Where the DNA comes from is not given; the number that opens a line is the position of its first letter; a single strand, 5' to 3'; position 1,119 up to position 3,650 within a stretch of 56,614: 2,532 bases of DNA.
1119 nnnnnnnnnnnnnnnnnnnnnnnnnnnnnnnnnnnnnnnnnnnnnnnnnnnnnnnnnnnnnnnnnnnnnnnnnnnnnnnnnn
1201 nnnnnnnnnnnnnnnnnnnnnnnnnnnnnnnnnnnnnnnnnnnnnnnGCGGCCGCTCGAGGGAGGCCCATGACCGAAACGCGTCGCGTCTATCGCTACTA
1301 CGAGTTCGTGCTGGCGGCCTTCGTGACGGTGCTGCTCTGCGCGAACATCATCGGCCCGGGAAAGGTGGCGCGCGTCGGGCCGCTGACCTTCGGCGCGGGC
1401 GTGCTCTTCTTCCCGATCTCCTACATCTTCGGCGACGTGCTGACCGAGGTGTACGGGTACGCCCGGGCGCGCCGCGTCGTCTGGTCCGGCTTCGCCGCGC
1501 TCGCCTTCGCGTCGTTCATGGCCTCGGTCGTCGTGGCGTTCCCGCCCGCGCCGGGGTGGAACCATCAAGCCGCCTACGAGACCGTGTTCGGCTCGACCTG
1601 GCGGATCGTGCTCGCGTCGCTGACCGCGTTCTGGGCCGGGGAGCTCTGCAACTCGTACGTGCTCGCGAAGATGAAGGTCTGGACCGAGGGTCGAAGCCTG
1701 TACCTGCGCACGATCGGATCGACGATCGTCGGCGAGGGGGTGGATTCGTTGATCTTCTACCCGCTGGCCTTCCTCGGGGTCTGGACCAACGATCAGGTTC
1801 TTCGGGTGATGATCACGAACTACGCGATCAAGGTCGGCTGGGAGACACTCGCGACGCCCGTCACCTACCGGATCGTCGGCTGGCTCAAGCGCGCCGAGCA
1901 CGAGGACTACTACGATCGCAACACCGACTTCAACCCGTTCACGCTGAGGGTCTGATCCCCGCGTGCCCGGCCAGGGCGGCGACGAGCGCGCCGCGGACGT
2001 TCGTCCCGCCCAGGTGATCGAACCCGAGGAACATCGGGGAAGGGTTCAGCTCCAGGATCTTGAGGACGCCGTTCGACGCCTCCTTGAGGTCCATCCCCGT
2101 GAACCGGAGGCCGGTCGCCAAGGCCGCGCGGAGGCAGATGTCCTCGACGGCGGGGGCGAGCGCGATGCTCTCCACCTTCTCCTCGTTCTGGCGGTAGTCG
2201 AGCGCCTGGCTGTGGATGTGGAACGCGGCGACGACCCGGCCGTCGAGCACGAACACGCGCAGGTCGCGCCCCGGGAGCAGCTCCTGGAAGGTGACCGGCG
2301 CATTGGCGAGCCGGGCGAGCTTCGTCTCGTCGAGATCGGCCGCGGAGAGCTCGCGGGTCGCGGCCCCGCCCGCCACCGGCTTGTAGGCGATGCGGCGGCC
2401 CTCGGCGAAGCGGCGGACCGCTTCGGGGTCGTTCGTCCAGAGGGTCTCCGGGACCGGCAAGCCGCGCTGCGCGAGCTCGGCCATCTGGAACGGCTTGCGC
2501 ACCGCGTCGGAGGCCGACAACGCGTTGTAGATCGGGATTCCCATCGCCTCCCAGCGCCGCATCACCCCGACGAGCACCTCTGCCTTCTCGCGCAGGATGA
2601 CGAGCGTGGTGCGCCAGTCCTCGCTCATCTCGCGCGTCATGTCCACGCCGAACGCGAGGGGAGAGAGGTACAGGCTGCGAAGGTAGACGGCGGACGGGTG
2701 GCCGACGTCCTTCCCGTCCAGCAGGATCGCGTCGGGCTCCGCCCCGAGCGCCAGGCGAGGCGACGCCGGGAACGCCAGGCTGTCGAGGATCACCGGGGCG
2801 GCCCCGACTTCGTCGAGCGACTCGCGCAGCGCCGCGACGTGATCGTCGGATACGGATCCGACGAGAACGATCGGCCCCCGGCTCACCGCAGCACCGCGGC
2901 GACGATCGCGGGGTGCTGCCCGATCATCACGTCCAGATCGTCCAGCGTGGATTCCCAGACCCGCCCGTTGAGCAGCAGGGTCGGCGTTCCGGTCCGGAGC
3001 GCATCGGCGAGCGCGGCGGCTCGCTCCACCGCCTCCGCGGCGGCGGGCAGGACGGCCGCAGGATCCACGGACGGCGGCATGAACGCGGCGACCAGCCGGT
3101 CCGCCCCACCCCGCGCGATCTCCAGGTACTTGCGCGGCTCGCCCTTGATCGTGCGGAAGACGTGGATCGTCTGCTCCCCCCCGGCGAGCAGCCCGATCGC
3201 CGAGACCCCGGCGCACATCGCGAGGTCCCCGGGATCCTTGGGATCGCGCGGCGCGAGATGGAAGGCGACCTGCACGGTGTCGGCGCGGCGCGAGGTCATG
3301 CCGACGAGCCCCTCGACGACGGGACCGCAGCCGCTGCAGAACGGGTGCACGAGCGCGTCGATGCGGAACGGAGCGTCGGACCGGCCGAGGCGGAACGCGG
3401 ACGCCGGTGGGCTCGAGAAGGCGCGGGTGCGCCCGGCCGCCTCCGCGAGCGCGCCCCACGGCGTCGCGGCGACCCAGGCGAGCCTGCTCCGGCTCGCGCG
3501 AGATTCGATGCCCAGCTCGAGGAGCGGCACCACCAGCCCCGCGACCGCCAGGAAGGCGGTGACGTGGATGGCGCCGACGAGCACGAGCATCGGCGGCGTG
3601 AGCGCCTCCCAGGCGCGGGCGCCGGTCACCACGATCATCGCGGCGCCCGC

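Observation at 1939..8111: Candidate undescribed RiPP system: Cys-rich double-glycine peptides with an MdnC-like ATP-grasp, a C39-like/VKOR/thioredoxin oxidase and a C39 ABC exporter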

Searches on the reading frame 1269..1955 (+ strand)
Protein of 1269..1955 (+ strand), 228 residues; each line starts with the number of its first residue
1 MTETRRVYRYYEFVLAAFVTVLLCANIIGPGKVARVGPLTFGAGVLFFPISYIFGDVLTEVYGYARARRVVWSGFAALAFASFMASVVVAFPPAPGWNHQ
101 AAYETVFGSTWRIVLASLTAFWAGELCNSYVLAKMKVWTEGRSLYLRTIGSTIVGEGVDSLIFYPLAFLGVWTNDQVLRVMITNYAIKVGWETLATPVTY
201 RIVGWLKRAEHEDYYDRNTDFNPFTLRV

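Call 3: search_protein_families(library=pfam, proteins=[window:1269-1955:+], max_evalue=0.01)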
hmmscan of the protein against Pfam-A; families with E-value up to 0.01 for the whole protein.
window:1269-1955:+ (228 aa): 1 family
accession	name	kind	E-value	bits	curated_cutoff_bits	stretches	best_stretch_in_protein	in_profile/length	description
PF02592.20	Vut_1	-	5e-53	180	27.2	1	43-201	2-151/152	Putative vitamin uptake transporter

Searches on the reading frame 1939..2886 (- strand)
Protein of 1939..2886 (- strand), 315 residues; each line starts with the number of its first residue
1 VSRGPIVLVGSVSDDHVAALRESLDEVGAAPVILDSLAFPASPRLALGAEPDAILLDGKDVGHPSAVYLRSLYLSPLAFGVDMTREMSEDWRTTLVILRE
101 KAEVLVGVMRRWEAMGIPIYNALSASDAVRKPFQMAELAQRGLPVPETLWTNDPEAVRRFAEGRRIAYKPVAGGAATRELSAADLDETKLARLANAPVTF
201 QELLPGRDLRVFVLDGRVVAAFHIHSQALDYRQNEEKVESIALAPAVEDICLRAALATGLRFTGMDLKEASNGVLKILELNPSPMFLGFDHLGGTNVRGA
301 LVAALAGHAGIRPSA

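Call 3: search_protein_families(library=pfam, proteins=[window:1939-2886:-], max_evalue=0.01)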
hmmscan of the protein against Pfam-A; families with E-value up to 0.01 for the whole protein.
window:1939-2886:- (315 aa): 2 families
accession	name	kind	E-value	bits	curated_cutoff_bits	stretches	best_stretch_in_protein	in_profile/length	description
PF08443.16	RimK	-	2.3e-12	47.3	21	1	198-304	76-187/188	RimK-like ATP-grasp domain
PF14243.11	R2K_3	-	0.00056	20.6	26.3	1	169-282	52-150/169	ATP-grasp domain, R2K clade family 3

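Call 4: search_protein_families(library=ncbifam, proteins=[window:1939-2886:-], max_evalue=1)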
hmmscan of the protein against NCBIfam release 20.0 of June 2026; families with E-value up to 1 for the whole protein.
window:1939-2886:- (315 aa): 11 families
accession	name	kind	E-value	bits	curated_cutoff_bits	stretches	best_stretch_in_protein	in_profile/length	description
TIGR00768.1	rimK_fam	subfamily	3.3e-21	75.9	143.4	1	105-303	61-274/276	RimK family alpha-L-glutamate ligase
NF040720.1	MptN_Meth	equivalog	6.2e-19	68.2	350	1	108-303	78-288/291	tetrahydromethanopterin:alpha-L-glutamate ligase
TIGR04187.1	GRASP_SAV_5884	subfamily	2.6e-18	66.3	350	1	99-286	93-292/312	ATP-grasp ribosomal peptide maturase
TIGR02144.1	LysX_arch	equivalog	2e-16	60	275.6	1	92-304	47-274/281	lysine biosynthesis protein LysX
TIGR04185.1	ATPgraspMvdC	equivalog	2.4e-12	46.6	425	1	17-283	13-294/318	MvdC family ATP-grasp ribosomal peptide maturase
TIGR04184.1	ATPgraspMvdD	equivalog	3.7e-12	46.1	475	1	17-292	13-306/321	MvdD family ATP-grasp ribosomal peptide maturase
NF007764.0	PRK10446.1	equivalog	1.4e-08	34.4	331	1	194-308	170-289/300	30S ribosomal protein S6--L-glutamate ligase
TIGR04443.1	F420_CofF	equivalog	1.5e-06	27.5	300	1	197-293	171-267/283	coenzyme gamma-F420-2:alpha-L-glutamate ligase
TIGR03103.1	trio_acet_GNAT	equivalog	0.0022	16.6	569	1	134-221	301-394/547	N-acetylglutaminylglutamine synthetase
TIGR02068.2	cya_phycin_syn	equivalog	0.22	9.4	850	1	133-221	216-311/862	cyanophycin synthetase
NF010623.0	PRK14016.1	subfamily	0.28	9.2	877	1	138-221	222-312/871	cyanophycin synthetase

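Call 8: find_homologous_proteins(query=window:1939-2886:-)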
Query window:1939-2886:- (315 aa): 539 proteins with E <= 0.001 among 8000 candidates; the best 120 are listed.
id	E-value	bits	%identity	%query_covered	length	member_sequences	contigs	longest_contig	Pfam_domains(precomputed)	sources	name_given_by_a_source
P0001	1.2e-199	680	100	100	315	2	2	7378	PF08443.17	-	-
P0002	5.0e-188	642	95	99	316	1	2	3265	PF14243.12,PF08443.17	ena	-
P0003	2.3e-169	580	84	100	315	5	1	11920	PF14243.12,PF08443.17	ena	-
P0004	1.6e-165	568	85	98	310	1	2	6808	PF14243.12,PF08443.17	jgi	-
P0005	8.2e-160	549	80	98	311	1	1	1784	PF14243.12,PF08443.17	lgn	-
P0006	1.9e-158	545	80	95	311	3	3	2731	PF14243.12,PF08443.17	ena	-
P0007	1.2e-156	539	79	98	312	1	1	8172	PF14243.12,PF08443.17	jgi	jgi:glutathione synthase/RimK-type ligase-like ATP-grasp enzyme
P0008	1.8e-156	538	80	98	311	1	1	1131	PF14243.12,PF08443.17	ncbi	-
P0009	2.3e-156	538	79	98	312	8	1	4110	PF14243.12,PF08443.17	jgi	jgi:glutathione synthase/RimK-type ligase-like ATP-grasp enzyme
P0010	3.9e-156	537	79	98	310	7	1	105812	PF14243.12,PF08443.17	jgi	jgi:glutathione synthase/RimK-type ligase-like ATP-grasp enzyme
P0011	4.6e-155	533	79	98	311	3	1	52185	PF08443.17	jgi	jgi:glutathione synthase/RimK-type ligase-like ATP-grasp enzyme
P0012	6.9e-155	533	79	98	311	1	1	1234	PF14243.12,PF08443.17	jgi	-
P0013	7.0e-155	533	80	98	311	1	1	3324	PF14243.12,PF08443.17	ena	-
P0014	1.5e-153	529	78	98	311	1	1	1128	PF14243.12,PF08443.17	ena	-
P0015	5.9e-153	527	78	98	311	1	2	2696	PF14243.12,PF08443.17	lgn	-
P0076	1.7e-109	384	56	94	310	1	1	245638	PF08443.17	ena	-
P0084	4.7e-107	376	59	96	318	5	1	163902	PF08443.17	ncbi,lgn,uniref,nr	ncbi:RimK-like ATP-grasp domain-containing protein [Stigmatella aurantiaca]|uniref:RimK-like ATP-gra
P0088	2.7e-106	373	57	97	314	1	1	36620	PF08443.17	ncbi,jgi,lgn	ncbi:MAG TPA: hypothetical protein VF815_13790 [Myxococcaceae bacterium]|jgi:glutathione synthase/Ri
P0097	4.8e-105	369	58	98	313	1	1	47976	PF08443.17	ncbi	ncbi:MAG: RimK family alpha-L-glutamate ligase [Actinomycetota bacterium]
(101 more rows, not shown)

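Call 9: find_encoding_contigs(protein=P0084, flank=8000, max_places=2)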
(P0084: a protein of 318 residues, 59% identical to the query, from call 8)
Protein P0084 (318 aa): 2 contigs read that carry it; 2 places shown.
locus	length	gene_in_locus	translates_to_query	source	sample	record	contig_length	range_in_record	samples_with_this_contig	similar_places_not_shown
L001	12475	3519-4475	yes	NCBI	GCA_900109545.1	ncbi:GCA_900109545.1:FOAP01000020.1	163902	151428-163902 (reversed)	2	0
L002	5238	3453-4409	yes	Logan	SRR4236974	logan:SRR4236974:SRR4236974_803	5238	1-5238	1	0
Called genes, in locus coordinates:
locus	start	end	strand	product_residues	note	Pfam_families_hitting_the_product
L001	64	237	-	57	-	-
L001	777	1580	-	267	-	-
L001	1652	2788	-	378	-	PF07719:TPR_2 (faint), PF13181:TPR_8 (faint), PF13414:TPR_11 (faint), PF13428:TPR_14 (faint), PF14559:TPR_19, PF23914:TPR_CcmH_CycH (faint), PF13432:TPR_16 (weak), PF14559:TPR_19 (weak), +2 more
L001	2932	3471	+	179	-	-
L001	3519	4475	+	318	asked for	PF08443:RimK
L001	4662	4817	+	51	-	-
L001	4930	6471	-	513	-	PF07394:DUF1501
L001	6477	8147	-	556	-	PF08811:DUF1800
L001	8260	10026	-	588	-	PF05524:PEP-utilisers_N, PF00391:PEP-utilizers, PF02896:PEP-utilizers_C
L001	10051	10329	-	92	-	PF00381:PTS-HPr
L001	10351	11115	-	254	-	PF03613:EIID-AGA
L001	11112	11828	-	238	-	PF03609:EII-Sor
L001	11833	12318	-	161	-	PF03830:PTSIIB_sorb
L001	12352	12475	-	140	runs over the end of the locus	PF03610:EIIA-man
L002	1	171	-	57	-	?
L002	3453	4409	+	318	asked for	PF08443:RimK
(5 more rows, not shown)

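Call 10: find_encoding_contigs(protein=P0010, flank=8000, max_places=2)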
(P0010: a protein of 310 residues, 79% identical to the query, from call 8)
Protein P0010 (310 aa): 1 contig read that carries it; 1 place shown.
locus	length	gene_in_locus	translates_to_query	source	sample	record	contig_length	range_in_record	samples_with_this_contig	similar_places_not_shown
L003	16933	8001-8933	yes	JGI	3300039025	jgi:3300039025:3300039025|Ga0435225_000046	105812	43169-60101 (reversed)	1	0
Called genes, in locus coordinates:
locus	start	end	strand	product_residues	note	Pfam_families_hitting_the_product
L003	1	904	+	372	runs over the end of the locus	PF02276:CytoC_RC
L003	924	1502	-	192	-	-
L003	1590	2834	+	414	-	PF07690:MFS_1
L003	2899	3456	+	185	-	-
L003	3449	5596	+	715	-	PF03412:Peptidase_C39, PF00664:ABC_membrane, PF00005:ABC_tran, PF02463:SMC_N (faint)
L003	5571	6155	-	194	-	-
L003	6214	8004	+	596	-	PF03412:Peptidase_C39, PF07884:VKOR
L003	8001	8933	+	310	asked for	PF14243:R2K_3 (weak), PF08443:RimK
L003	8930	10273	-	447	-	PF00324:AA_permease, PF13520:AA_permease_2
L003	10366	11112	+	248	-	PF13489:Methyltransf_23, PF08241:Methyltransf_11, PF08242:Methyltransf_12, PF13649:Methyltransf_25, PF13847:Methyltransf_31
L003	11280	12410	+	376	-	PF12796:Ank_2, PF00023:Ank (weak), PF12796:Ank_2 (weak), PF00023:Ank (weak), PF12796:Ank_2, PF13857:Ank_5 (weak), PF00023:Ank (weak), PF13637:Ank_4 (weak), +1 more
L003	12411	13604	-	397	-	PF07786:HGSNAT_cat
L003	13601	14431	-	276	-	PF13489:Methyltransf_23, PF08241:Methyltransf_11 (weak), PF08242:Methyltransf_12, PF13649:Methyltransf_25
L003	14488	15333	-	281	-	PF00165:HTH_AraC (faint), PF12833:HTH_18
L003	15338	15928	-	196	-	PF01022:HTH_5 (weak), PF12840:HTH_20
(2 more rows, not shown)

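Call 11: find_encoding_contigs(protein=P0076, flank=8000, max_places=2)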
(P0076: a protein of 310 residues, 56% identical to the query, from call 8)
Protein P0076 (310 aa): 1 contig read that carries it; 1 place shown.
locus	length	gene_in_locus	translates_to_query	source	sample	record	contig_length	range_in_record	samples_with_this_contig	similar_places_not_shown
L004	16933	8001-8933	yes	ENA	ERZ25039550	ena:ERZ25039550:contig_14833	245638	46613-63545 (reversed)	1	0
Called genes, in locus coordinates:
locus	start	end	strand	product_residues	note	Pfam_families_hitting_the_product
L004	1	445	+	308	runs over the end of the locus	PF00188:CAP, PF17803:Cadherin_4, PF17892:Cadherin_5, PF17963:Big_9, PF17803:Cadherin_4, PF17892:Cadherin_5, PF17963:Big_9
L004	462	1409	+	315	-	PF00268:Ribonuc_red_sm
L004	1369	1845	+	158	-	-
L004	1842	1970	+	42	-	-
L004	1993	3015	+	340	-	PF01094:ANF_receptor, PF13433:Peripla_BP_5 (faint), PF13458:Peripla_BP_6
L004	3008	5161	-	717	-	PF03412:Peptidase_C39, PF00664:ABC_membrane, PF00005:ABC_tran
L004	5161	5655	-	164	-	-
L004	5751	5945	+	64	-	-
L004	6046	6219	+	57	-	-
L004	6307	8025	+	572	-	PF03412:Peptidase_C39, PF07884:VKOR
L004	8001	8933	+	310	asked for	PF08443:RimK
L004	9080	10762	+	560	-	-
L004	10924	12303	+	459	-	PF04909:Amidohydro_2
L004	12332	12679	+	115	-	-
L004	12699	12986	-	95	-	-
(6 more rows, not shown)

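Call 15: search_solved_structures(query=window:1939-2886:-, max_evalue=0.001, show_alignments=1)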
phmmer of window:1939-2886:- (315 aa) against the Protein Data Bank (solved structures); distinct sequences matched with E-value up to 0.001: 12.
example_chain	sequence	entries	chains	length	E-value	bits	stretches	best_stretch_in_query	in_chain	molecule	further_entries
7drm_A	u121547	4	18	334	3.7e-87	295.7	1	6-306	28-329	ATP-grasp domain-containing protein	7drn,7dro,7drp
3vpd_A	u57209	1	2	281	2.2e-10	43.6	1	109-302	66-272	Ribosomal protein S6 modification protein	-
1uc8_A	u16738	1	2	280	4.6e-10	42.6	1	109-302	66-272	lysine biosynthesis enzyme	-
1uc9_A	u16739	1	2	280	5.4e-10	42.4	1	109-302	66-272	lysine biosynthesis enzyme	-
5zct_A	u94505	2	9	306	2.1e-09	40.4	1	108-309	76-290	Ribosomal protein S6--L-glutamate ligase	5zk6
4iwx_A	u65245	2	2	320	2.4e-09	40.2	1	108-309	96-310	Ribosomal protein S6 modification protein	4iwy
7qys_A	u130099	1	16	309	7.6e-09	38.6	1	107-310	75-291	Probable alpha-L-glutamate ligase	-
7qyr_A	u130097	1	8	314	8.1e-09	38.5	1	107-310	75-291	Probable alpha-L-glutamate ligase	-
9bou_A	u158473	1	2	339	4.8e-07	32.7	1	100-289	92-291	MvdD-like pre-ATP grasp domain-containing protein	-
5k2m_A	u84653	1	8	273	3.2e-06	30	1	106-303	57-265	RimK-related lysine biosynthesis protein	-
5ig9_A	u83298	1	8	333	1.3e-05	27.9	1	15-239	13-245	ATP grasp ligase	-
5ig8_A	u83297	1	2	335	2.3e-05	27.2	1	18-233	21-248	ATP grasp ligase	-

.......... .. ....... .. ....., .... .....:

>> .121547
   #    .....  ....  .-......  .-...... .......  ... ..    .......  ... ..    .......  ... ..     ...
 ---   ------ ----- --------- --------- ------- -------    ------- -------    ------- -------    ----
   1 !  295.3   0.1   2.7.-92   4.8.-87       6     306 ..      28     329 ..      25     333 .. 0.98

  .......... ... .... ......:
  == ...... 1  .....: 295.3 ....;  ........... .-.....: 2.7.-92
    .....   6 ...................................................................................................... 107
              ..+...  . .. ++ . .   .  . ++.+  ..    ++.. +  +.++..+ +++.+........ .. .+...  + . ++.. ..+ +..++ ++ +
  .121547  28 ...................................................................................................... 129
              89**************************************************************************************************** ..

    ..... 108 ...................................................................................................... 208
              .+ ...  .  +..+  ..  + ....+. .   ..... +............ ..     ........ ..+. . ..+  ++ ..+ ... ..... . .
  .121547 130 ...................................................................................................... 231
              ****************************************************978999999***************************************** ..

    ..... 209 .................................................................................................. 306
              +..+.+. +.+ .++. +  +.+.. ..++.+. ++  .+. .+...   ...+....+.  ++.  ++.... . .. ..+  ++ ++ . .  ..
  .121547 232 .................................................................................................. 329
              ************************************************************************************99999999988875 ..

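Call 25: find_related_loci(query=window:1939-2886:-, collection=genome_contigs, flank=8000)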
Query window:1939-2886:- (315 aa) in genome_contigs; peptide patterns used: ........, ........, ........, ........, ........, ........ (x = any residue, [..] = any of these).
242 stretches matched a pattern; 7 encode a relative of the query (tblastn E <= 1e-3); 7 distinct loci.
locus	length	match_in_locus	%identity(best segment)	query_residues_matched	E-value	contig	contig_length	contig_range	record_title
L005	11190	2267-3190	79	1-308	3e-160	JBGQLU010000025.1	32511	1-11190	MAG: Acidobacteriota bacterium isolate OBJ2_061818_050_30 k141_2972834_length_32511_cov_11.0000, whole genome shotgun se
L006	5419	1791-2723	58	2-312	8e-119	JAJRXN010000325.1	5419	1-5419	MAG: Acidobacteria bacterium isolate Dive96_bin3.160 k141_1842635, whole genome shotgun sequence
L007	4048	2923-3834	58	6-309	4e-119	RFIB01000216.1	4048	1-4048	MAG: Acidobacteria bacterium isolate J065 k99_578200, whole genome shotgun sequence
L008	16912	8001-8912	62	4-306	2e-119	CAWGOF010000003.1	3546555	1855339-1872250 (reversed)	MAG: uncultured Acidobacteriota bacterium isolate MFD05567.bin.2.45 genome assembly, contig: contig_8950, whole genome s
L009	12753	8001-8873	41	6-297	5e-64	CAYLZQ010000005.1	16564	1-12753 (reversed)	MAG TPA_asm: uncultured Elusimicrobia bacterium isolate binchicken_co21_239 genome assembly, contig: NODE_2093_length_16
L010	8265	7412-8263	36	6-290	3e-54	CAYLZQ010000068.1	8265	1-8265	MAG TPA_asm: uncultured Elusimicrobia bacterium isolate binchicken_co21_239 genome assembly, contig: NODE_8382_length_82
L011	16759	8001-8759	34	58-302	4e-27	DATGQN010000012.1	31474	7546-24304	MAG TPA_asm: Myxococcaceae bacterium isolate SMAG_U10425 k141_3947628, whole genome shotgun sequence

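Call 85: find_encoding_contigs(protein=P0088, flank=5000, max_places=1)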
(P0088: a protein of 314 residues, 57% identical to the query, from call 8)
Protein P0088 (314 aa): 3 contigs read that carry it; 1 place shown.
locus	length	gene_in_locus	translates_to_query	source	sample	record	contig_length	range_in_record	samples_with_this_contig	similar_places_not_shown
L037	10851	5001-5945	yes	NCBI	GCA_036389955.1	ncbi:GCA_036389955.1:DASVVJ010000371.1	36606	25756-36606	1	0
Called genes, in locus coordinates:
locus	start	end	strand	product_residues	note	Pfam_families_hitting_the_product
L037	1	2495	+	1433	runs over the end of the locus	PF02128:Peptidase_M36, PF02225:PA, PF18911:PKD_4 (faint), PF22352:K319L-like_PKD, PF17963:Big_9 (weak), PF22352:K319L-like_PKD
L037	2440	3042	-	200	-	PF04222:DUF416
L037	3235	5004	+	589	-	PF07884:VKOR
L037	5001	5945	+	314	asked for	PF08443:RimK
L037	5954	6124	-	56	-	-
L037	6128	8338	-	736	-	PF03412:Peptidase_C39, PF00664:ABC_membrane, PF00005:ABC_tran, PF02463:SMC_N (faint), PF13304:AAA_21 (faint)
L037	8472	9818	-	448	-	PF00067:p450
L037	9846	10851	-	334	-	?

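Call 86: find_encoding_contigs(protein=P0097, flank=5000, max_places=1)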
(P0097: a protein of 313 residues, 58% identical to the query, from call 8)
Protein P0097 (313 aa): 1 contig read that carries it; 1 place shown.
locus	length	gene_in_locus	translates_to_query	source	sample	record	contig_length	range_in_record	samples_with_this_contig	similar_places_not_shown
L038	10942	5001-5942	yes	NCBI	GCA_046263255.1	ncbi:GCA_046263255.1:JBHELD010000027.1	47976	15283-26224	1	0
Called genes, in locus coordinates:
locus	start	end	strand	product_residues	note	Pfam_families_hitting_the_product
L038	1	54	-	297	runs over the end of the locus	-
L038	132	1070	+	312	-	PF02826:2-Hacid_dh_C (weak), PF02558:ApbA (weak), PF03446:NAD_binding_2, PF03807:F420_oxidored, PF14833:NAD_binding_11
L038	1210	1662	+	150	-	-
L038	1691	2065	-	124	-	PF01638:HxlR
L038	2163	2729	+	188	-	PF04264:YceI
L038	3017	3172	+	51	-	-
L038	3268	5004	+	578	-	PF03412:Peptidase_C39, PF07884:VKOR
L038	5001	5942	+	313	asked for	PF08443:RimK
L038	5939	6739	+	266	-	PF05096:Glu_cyclase_2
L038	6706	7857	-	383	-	PF13191:AAA_16 (weak)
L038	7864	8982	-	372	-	PF14072:DndB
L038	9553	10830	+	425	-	PF01381:HTH_3 (weak), PF13560:HTH_31, PF13424:TPR_12 (faint), PF13428:TPR_14 (faint), PF14938:SNAP (faint), PF07719:TPR_2 (faint), PF17874:TPR_MalT (weak)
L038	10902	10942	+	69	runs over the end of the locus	PF03621:MbtH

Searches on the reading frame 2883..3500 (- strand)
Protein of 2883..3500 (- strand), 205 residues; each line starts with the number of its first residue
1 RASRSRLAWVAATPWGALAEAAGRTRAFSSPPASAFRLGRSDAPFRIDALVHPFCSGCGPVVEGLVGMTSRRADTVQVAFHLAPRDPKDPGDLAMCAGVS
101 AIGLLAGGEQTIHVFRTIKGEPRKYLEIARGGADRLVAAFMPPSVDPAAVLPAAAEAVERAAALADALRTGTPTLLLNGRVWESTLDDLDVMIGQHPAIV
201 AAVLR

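Call 33: search_protein_families(library=pfam, proteins=[window:2883-3500:-], max_evalue=10)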
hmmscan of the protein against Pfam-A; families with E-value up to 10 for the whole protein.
window:2883-3500:- (205 aa): 1 family
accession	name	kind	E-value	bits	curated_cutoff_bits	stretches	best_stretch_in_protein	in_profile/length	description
PF13462.12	Thioredoxin_4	-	0.064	13.9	23.2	1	37-191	7-161/165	Thioredoxin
